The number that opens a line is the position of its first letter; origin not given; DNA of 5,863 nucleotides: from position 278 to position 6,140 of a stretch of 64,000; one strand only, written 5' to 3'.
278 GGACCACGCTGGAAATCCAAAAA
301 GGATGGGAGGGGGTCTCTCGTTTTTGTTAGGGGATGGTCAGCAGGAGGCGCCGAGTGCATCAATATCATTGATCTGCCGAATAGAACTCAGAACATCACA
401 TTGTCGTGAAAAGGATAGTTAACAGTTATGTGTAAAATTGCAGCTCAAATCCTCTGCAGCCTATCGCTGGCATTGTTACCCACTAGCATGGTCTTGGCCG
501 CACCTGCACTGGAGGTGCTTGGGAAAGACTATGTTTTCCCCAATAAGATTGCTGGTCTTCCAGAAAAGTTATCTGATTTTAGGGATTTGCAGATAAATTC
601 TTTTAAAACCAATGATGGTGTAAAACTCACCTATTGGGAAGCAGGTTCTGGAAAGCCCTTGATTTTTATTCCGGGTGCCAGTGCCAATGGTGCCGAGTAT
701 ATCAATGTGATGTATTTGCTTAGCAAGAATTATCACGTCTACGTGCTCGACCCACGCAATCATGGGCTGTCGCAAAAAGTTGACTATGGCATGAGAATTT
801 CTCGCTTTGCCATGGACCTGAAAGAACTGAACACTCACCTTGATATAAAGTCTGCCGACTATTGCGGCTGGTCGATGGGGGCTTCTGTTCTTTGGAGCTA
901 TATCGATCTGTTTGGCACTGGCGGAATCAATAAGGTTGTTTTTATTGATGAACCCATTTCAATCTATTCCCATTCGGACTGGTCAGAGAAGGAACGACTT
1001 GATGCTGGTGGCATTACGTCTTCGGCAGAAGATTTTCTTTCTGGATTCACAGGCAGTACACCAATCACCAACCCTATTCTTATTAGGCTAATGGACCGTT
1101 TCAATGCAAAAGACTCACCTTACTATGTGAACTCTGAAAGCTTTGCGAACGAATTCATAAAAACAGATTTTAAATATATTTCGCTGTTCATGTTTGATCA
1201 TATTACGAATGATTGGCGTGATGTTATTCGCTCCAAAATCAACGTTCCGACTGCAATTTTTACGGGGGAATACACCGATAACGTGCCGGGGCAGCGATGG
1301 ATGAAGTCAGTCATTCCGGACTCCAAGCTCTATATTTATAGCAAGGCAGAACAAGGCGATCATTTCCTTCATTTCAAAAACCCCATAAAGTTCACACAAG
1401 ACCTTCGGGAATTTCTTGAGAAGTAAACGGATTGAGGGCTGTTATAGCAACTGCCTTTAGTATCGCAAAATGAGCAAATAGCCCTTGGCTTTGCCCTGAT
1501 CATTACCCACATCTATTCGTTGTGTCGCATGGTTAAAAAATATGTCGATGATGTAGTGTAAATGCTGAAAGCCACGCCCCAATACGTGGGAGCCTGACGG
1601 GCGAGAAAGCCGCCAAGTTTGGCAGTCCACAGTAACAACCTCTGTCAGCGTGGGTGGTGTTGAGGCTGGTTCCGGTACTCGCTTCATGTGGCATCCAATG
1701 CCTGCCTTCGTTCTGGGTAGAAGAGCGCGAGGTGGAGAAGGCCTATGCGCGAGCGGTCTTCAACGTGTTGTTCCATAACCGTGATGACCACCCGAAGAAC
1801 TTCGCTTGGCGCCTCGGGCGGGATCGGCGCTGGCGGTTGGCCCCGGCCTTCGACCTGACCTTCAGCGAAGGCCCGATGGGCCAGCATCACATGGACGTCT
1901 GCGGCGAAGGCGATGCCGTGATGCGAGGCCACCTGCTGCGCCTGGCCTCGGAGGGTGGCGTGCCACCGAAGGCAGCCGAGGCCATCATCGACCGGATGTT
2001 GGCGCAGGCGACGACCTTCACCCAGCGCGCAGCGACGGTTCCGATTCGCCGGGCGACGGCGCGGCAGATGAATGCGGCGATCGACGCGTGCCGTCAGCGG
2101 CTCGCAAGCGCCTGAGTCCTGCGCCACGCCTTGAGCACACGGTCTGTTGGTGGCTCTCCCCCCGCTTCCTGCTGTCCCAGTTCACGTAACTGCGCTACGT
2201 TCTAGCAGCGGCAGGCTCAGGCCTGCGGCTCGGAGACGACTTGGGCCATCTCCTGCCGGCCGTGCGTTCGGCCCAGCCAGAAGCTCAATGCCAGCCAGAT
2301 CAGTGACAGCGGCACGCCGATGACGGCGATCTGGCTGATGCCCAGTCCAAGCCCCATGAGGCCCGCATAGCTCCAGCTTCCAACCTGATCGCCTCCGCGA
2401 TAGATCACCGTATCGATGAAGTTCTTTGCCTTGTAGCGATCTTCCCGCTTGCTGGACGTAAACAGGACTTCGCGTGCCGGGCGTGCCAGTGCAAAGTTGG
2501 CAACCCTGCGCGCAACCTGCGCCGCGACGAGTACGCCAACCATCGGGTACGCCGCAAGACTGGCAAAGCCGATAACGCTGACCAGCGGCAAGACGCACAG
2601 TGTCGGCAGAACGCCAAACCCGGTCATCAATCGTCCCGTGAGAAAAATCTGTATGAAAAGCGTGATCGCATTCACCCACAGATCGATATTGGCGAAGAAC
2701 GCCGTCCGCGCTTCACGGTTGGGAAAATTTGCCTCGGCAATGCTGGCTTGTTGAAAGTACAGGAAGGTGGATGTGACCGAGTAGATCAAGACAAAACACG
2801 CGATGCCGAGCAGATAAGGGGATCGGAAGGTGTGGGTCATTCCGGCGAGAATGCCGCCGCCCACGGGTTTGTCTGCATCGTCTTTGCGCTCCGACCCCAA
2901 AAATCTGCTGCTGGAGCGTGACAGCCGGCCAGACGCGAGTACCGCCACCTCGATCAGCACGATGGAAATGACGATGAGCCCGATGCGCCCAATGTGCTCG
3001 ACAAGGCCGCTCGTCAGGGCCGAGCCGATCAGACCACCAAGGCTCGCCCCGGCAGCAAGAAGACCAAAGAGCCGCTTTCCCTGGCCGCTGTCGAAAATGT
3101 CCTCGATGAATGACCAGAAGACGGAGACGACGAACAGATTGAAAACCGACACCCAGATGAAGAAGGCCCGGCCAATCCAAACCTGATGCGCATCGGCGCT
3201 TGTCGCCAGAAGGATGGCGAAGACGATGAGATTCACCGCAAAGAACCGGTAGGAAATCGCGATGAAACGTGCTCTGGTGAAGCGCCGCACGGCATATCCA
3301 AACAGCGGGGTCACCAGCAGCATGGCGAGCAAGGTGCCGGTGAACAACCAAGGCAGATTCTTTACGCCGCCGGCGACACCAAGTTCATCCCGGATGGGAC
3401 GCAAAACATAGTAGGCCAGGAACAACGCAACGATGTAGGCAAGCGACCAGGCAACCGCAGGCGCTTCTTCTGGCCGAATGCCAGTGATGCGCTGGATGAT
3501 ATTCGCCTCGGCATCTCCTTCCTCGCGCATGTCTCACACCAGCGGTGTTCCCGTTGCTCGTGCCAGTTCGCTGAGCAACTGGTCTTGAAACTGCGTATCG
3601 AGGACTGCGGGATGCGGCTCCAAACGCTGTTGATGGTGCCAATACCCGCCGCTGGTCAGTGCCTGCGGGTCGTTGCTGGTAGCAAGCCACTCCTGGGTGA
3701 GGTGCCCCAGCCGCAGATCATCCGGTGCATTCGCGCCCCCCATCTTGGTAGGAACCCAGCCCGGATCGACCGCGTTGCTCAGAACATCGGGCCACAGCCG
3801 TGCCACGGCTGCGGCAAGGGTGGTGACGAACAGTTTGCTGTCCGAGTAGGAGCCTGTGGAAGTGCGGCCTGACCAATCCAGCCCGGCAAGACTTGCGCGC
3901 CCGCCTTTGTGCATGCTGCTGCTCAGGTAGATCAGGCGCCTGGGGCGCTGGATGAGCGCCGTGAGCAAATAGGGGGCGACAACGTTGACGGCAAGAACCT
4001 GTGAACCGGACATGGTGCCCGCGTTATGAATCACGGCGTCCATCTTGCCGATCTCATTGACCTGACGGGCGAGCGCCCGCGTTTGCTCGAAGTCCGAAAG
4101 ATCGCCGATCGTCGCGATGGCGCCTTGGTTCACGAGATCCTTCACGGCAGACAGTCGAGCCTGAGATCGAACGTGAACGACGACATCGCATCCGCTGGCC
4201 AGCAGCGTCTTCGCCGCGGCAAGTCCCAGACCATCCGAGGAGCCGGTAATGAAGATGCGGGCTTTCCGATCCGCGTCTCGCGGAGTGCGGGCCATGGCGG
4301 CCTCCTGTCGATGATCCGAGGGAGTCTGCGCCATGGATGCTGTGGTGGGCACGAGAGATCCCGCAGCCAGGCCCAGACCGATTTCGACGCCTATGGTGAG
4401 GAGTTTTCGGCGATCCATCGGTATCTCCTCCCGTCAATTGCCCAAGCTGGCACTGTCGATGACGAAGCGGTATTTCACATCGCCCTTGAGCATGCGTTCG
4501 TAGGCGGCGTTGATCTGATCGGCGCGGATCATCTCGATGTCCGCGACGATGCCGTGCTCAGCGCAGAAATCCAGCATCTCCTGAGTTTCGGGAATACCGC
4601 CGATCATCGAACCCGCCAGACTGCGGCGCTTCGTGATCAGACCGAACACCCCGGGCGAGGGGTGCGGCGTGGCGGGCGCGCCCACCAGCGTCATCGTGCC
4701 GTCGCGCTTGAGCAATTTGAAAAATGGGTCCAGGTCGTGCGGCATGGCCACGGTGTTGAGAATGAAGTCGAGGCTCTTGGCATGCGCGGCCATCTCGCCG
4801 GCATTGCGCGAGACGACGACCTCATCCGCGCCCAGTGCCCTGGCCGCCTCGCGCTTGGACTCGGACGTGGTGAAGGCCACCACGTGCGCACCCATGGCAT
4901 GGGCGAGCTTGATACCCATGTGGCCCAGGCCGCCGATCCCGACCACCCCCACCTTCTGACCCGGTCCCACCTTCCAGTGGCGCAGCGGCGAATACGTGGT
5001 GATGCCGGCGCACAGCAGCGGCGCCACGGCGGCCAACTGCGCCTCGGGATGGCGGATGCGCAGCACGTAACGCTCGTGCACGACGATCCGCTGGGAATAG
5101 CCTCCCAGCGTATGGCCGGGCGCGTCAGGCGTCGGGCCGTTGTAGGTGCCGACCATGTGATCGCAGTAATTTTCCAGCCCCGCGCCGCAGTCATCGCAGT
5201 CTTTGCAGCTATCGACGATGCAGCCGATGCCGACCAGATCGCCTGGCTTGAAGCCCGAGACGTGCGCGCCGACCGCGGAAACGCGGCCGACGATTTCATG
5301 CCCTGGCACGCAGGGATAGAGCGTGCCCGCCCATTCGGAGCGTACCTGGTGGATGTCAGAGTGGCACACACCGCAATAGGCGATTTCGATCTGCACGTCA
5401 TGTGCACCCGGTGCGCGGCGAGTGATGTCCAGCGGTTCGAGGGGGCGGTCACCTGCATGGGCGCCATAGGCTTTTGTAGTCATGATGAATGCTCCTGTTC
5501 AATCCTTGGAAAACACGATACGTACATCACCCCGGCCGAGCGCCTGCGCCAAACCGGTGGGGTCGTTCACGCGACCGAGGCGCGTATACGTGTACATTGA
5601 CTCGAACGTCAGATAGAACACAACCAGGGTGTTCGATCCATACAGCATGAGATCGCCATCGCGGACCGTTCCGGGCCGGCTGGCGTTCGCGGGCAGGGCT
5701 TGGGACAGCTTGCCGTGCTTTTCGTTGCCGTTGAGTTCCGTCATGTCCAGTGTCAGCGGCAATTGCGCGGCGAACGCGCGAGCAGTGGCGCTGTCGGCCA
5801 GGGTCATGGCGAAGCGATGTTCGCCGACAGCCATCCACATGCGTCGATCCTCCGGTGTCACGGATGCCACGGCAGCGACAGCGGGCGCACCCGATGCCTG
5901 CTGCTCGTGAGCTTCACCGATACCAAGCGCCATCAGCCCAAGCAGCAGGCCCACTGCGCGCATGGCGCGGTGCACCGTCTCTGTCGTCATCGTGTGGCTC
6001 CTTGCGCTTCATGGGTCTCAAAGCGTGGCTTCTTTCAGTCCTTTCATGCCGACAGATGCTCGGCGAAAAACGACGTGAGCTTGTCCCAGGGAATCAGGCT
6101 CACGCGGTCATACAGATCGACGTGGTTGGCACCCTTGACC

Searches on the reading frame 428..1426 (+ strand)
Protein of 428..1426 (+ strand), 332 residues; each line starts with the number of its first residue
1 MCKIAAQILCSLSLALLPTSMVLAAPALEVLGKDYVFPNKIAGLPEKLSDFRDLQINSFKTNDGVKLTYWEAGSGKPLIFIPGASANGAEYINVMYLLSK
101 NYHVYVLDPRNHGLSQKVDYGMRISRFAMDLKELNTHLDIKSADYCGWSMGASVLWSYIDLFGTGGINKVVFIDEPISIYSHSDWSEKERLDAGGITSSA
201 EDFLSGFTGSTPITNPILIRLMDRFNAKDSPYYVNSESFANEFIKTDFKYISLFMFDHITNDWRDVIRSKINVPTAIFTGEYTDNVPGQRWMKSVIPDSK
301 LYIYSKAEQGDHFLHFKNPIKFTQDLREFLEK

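Call 7: search_protein_families(library=pfam, proteins=[window:428-1426:+], max_evalue=0.01)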
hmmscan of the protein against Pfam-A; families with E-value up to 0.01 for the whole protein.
window:428-1426:+ (332 aa): 3 families
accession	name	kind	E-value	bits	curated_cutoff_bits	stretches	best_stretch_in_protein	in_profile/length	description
PF00561.26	Abhydrolase_1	-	6.1e-12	46.2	25.8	1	76-190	1-114/245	alpha/beta hydrolase fold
PF12697.13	Abhydrolase_6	-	1.1e-05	26.6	26.3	1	78-316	1-208/217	Alpha/beta hydrolase family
PF12146.15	Hydrolase_4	-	0.0015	18.4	27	1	82-159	11-94/239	Serine aminopeptidase, S33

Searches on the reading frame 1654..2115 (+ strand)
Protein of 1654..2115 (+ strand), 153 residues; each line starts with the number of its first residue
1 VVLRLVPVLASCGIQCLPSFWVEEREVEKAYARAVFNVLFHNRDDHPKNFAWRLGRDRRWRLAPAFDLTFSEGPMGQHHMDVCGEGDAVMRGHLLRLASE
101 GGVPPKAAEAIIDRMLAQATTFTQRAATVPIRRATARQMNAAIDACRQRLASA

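Call 7: search_protein_families(library=pfam, proteins=[window:1654-2115:+], max_evalue=0.01)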
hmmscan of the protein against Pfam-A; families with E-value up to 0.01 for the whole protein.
window:1654-2115:+ (153 aa): 1 family
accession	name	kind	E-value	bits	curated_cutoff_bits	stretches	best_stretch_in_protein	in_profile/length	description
PF07804.18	HipA_C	-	1e-18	68.2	30.5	1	24-120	116-210/213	HipA-like C-terminal domain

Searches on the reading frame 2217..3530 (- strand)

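Call 7: search_protein_families(library=pfam, proteins=[window:2217-3530:-], max_evalue=0.01)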
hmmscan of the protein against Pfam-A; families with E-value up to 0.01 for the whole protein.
window:2217-3530:- (437 aa): 2 families
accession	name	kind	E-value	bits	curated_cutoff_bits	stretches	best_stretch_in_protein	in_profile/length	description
PF07690.21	MFS_1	-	4.5e-10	39.4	33.4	1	34-333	12-296/347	Major Facilitator Superfamily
PF03219.20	TLC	-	0.00011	21.6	21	1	126-320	154-363/491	TLC ATP/ADP transporter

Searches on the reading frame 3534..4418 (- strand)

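Call 7: search_protein_families(library=pfam, proteins=[window:3534-4418:-], max_evalue=0.01)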
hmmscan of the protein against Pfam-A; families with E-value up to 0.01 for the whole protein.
window:3534-4418:- (294 aa): 5 families
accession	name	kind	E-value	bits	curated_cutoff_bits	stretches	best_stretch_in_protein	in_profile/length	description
PF00106.31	adh_short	-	6.9e-18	65.3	26.6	1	55-230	3-190/195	short chain dehydrogenase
PF13561.12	adh_short_C2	-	7e-11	42.6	27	1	62-230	6-184/236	Enoyl-(Acyl carrier protein) reductase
PF01370.27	Epimerase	-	0.00034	20.5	20.9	1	55-207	1-158/240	NAD dependent epimerase/dehydratase family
PF08659.16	KR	-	0.00068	20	22.6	1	55-140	3-96/180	KR domain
PF00107.32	ADH_zinc_N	-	0.0018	18.6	31.8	1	63-134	1-67/129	Zinc-binding dehydrogenase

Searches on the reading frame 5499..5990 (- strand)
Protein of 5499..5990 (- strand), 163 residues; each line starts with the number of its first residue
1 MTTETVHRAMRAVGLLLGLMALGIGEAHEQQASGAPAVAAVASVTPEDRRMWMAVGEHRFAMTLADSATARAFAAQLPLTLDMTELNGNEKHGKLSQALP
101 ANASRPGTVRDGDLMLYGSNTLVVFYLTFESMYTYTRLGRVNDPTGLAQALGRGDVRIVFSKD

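Call 7: search_protein_families(library=pfam, proteins=[window:5499-5990:-], max_evalue=0.01)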
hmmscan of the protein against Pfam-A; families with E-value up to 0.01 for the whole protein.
window:5499-5990:- (163 aa): 1 family
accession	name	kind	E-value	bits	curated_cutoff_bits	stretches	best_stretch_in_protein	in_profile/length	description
PF18050.6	Cyclophil_like2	-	1.3e-31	109.5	22.7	1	53-160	1-114/115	Cyclophilin-like family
